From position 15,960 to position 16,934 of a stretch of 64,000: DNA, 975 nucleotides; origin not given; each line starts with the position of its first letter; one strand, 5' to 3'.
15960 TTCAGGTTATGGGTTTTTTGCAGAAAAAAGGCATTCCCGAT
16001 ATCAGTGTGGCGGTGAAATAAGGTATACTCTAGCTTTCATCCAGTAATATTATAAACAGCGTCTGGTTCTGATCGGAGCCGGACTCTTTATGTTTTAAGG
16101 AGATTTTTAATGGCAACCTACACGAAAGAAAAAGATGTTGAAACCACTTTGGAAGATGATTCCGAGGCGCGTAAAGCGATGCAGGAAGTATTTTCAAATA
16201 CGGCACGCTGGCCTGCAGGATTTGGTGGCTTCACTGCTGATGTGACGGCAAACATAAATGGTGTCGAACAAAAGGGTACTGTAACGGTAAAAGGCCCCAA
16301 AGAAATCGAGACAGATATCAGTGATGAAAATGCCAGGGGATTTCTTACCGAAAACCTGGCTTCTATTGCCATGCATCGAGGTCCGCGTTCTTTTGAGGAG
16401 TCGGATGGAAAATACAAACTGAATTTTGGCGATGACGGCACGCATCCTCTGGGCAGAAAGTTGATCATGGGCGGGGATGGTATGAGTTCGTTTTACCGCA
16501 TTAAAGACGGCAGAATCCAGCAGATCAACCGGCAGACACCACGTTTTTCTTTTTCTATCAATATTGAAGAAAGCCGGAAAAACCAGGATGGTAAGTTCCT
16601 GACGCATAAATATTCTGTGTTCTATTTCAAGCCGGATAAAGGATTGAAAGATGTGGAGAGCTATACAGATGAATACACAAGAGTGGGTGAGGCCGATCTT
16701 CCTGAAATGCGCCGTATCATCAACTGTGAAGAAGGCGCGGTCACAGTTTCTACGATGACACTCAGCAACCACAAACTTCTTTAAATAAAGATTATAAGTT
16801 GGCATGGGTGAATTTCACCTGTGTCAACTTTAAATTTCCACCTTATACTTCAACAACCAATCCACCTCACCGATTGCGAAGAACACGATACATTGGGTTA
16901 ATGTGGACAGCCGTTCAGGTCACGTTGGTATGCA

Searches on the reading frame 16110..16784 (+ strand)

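Call 22: search_protein_families(library=pfam, proteins=[window:16110-16784:+], max_evalue=0.001)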
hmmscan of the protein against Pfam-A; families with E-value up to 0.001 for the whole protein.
window:16110-16784:+ (224 aa): 1 family
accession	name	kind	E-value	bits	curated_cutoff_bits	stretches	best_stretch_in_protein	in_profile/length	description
PF11866.13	DUF3386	-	2.2e-44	151.9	25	1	17-224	3-211/211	Protein of unknown function (DUF3386)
